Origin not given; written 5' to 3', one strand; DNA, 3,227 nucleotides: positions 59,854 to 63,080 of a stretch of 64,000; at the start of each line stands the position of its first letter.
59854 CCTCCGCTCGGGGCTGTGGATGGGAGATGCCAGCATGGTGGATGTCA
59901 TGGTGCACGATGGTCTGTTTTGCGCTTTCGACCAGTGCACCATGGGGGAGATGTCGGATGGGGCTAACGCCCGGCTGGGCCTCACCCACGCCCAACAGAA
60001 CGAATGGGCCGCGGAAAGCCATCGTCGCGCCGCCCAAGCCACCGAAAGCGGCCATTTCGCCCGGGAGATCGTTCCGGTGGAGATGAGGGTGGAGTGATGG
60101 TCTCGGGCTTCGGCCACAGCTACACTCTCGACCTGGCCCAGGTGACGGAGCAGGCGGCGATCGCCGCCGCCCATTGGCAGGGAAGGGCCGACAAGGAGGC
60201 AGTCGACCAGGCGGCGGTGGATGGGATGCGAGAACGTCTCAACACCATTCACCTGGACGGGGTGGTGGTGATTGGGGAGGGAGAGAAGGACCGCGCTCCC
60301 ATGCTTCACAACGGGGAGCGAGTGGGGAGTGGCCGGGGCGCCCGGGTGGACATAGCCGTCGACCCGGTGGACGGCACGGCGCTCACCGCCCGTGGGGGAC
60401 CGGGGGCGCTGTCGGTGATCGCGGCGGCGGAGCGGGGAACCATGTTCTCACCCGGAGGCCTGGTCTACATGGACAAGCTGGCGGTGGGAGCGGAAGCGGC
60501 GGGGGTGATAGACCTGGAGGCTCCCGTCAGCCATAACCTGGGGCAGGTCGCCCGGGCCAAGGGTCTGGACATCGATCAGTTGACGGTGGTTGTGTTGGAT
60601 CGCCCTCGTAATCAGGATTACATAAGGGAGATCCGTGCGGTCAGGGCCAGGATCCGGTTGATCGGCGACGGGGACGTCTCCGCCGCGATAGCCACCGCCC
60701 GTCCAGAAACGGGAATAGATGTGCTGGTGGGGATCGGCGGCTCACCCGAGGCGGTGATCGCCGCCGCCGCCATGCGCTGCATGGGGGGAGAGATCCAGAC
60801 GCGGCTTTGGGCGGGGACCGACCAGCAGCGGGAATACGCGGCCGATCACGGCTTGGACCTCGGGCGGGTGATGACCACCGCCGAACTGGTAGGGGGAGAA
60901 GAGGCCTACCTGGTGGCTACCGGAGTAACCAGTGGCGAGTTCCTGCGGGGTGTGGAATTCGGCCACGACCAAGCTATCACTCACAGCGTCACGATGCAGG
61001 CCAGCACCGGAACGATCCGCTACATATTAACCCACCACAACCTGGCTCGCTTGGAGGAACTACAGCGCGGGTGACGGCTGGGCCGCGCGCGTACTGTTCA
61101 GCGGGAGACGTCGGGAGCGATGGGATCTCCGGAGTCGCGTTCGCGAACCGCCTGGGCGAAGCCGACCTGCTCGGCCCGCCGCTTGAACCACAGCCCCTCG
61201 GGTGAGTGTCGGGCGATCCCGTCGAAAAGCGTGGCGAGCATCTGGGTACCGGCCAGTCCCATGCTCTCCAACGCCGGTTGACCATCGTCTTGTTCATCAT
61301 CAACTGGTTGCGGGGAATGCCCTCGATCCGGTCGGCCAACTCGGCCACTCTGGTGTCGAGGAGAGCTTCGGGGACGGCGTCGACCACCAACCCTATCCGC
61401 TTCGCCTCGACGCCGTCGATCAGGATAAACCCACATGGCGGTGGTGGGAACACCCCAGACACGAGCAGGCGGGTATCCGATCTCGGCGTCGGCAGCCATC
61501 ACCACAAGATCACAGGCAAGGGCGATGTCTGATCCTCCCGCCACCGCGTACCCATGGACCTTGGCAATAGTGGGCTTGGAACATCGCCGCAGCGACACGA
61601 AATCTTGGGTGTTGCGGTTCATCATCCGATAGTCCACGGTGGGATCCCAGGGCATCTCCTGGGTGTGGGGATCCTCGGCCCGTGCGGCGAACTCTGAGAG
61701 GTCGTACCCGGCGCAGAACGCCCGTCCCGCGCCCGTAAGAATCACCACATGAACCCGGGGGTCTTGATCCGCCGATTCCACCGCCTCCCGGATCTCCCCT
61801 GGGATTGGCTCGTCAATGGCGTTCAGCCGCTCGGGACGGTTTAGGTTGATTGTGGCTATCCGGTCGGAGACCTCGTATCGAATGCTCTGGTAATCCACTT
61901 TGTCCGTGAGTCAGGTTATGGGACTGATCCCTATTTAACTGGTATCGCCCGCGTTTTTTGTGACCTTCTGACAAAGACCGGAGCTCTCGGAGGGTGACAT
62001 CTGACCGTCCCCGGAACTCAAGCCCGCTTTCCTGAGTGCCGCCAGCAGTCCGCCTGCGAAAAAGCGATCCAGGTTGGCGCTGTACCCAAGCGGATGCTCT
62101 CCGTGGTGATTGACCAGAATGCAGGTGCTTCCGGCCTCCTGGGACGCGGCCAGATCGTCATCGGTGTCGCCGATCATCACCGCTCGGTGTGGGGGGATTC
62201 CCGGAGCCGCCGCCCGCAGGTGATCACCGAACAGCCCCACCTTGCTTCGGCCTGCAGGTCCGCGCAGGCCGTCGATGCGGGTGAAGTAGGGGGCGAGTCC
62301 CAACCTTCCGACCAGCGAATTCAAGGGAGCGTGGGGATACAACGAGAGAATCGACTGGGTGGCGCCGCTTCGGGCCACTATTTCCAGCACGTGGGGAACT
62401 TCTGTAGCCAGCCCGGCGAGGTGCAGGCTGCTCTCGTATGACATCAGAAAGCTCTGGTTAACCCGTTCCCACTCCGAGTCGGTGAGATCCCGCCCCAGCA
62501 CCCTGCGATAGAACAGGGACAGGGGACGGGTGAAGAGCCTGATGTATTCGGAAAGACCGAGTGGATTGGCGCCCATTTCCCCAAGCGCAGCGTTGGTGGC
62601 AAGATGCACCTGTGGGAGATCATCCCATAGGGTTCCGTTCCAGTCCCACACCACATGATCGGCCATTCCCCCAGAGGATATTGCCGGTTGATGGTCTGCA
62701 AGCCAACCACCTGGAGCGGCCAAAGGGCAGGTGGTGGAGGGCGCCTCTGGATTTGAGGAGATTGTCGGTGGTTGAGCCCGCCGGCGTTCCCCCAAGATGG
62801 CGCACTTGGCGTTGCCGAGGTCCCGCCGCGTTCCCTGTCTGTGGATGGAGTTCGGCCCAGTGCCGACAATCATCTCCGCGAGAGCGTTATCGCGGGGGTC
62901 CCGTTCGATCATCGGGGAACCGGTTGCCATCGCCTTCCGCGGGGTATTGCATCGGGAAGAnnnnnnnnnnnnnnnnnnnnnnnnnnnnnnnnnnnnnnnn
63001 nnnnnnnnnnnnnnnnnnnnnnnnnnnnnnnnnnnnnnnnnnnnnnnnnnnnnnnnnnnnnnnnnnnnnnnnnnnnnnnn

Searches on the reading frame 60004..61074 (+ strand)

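Call 29: search_protein_families(library=pfam, proteins=[window:60004-61074:+], max_evalue=0.001)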
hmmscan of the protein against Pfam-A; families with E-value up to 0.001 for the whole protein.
window:60004-61074:+ (356 aa): 1 family
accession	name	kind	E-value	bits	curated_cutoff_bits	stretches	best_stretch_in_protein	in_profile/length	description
PF03320.18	FBPase_glpX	-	1.6e-126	421.8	27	1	39-345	2-307/307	Bacterial fructose-1,6-bisphosphatase, glpX-encoded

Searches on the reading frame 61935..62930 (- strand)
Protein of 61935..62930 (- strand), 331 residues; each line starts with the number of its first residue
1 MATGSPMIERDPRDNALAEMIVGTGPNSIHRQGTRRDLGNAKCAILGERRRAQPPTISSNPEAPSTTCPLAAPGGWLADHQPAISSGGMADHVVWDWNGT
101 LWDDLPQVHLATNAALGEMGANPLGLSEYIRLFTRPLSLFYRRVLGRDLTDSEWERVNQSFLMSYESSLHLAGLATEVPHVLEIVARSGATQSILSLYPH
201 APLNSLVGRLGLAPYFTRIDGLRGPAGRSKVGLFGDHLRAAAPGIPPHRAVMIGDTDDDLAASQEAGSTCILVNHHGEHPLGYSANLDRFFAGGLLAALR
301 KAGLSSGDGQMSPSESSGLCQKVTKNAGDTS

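Call 29: search_protein_families(library=pfam, proteins=[window:61935-62930:-], max_evalue=0.001)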
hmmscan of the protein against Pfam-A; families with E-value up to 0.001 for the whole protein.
window:61935-62930:- (331 aa): 4 families
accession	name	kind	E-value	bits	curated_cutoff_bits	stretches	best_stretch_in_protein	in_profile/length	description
PF13242.12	Hydrolase_like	-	1.6e-07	31.6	22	1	237-274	13-49/75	HAD-hyrolase-like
PF00702.32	Hydrolase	-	5.5e-07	30.6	26.4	1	91-267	2-191/191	haloacid dehalogenase-like hydrolase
PF13419.12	HAD_2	-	5.2e-06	27.1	23.8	1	93-273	1-178/178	Haloacid dehalogenase-like hydrolase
PF12710.13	HAD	-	0.00017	22.5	27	1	93-262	1-187/189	haloacid dehalogenase-like hydrolase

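Call 77: find_encoding_contigs(protein=window:61935-62930:-, flank=10000, max_places=1)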
Protein window:61935-62930:- (331 aa): 2 contigs read that carry it; 1 place shown.
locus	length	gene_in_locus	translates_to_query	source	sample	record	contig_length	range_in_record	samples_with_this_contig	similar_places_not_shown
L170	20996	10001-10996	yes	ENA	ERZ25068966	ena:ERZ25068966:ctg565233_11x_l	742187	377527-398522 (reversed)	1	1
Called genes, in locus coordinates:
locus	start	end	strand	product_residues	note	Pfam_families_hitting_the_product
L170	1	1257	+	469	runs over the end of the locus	-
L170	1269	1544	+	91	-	PF24696:UGSC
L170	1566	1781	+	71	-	PF24696:UGSC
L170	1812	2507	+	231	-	PF00702:Hydrolase, PF13419:HAD_2 (weak)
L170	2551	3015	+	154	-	PF00293:NUDIX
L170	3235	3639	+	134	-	PF01641:SelR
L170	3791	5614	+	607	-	PF00012:HSP70, PF06723:MreB_Mbl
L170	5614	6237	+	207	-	PF01025:GrpE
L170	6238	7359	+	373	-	PF00226:DnaJ, PF01556:DnaJ_C, PF00684:DnaJ_CXXCXGXG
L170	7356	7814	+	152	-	PF00376:MerR, PF13411:MerR_1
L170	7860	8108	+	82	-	-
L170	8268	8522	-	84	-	PF26549:Tricorn_N, PF26550:Tricorn_2nd (faint), PF07676:PD40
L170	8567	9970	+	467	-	-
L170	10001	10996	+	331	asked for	PF00702:Hydrolase (weak), PF13419:HAD_2 (weak), PF13242:Hydrolase_like (weak)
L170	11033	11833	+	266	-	PF00378:ECH_1, PF16113:ECH_2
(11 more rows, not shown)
